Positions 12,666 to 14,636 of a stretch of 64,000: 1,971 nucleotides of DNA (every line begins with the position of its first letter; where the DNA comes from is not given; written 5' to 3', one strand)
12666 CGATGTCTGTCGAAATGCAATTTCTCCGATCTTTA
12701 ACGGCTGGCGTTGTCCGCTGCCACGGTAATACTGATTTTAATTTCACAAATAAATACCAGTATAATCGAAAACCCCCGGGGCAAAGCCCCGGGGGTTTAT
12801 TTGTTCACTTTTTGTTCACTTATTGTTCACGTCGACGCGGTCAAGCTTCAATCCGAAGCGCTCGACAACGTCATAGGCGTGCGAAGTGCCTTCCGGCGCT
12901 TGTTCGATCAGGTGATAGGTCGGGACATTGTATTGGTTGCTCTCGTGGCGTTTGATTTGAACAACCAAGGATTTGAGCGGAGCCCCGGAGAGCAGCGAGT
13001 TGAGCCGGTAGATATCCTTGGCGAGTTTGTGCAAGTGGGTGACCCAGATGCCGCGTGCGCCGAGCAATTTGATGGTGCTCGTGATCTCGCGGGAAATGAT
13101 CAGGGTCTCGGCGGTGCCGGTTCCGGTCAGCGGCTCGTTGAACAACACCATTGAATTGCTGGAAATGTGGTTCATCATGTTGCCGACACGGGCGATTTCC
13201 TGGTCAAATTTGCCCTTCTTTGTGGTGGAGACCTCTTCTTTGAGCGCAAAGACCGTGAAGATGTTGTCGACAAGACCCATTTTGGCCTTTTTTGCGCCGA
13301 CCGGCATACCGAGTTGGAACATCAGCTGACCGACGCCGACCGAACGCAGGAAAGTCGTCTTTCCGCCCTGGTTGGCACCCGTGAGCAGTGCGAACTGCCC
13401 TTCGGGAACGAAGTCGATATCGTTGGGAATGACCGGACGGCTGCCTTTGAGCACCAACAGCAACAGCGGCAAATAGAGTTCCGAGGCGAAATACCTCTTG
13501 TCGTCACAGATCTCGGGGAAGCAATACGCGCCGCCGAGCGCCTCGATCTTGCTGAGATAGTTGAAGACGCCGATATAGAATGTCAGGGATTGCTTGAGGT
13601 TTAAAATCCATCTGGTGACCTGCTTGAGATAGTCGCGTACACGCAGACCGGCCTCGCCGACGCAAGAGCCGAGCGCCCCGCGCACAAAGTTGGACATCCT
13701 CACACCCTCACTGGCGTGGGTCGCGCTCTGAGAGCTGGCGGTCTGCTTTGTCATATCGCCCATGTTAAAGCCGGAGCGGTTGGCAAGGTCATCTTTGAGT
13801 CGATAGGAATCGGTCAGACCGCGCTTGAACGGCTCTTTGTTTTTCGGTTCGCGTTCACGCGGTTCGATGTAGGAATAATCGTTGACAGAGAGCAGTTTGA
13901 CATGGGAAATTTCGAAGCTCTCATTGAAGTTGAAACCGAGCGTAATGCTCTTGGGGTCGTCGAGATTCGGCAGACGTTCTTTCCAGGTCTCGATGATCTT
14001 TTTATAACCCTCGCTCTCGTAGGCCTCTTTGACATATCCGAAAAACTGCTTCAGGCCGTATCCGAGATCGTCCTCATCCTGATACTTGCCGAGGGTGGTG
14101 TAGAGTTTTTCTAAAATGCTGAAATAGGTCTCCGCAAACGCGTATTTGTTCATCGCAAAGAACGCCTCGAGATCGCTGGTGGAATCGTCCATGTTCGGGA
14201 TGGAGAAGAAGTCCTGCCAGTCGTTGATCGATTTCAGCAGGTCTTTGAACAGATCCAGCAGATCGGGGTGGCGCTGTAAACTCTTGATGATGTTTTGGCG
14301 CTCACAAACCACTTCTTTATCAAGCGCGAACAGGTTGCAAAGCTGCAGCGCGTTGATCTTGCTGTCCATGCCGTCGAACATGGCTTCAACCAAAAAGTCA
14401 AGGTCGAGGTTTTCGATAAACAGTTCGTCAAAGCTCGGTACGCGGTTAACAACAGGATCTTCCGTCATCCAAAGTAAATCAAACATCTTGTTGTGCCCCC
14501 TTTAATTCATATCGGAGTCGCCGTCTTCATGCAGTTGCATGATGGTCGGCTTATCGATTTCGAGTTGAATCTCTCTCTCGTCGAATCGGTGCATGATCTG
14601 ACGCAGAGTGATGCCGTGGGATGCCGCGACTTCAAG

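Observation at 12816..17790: Translationally coupled operon: mscL - M23 lipoprotein endopeptidase - two MutS-like clamp/ATPase-only paralogues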

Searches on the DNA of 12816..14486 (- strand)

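Call 70: search_rna_families(sources=[L080, L081, L082, L056, L057, L041, L026, L032, L047], threshold=gathering)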
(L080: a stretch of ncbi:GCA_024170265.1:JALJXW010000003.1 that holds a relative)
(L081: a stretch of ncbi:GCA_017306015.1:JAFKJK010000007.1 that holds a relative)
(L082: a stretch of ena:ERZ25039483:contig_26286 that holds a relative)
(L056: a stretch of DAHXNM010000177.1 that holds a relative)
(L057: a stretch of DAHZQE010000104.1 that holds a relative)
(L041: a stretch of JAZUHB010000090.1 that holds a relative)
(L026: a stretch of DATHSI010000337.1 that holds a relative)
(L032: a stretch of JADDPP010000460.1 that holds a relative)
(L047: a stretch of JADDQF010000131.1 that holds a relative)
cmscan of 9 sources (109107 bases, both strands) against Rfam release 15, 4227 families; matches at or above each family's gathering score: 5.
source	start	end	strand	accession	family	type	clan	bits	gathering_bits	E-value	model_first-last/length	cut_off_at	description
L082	5185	5246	+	RF01734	Fluoride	Cis-reg; riboswitch;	-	55.8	34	1.6e-12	1-64/64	no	Fluoride riboswitch aptamer (crcB RNA motif)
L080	5118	5179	+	RF01734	Fluoride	Cis-reg; riboswitch;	-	46.6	34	1.6e-09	1-64/64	no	Fluoride riboswitch aptamer (crcB RNA motif)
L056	871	928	+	RF01734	Fluoride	Cis-reg; riboswitch;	-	41.6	34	6.6e-08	1-64/64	no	Fluoride riboswitch aptamer (crcB RNA motif)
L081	5347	5404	+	RF01734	Fluoride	Cis-reg; riboswitch;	-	38.8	34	5.5e-07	1-64/64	no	Fluoride riboswitch aptamer (crcB RNA motif)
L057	2158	2215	+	RF01734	Fluoride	Cis-reg; riboswitch;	-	35.6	34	6.2e-06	1-64/64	no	Fluoride riboswitch aptamer (crcB RNA motif)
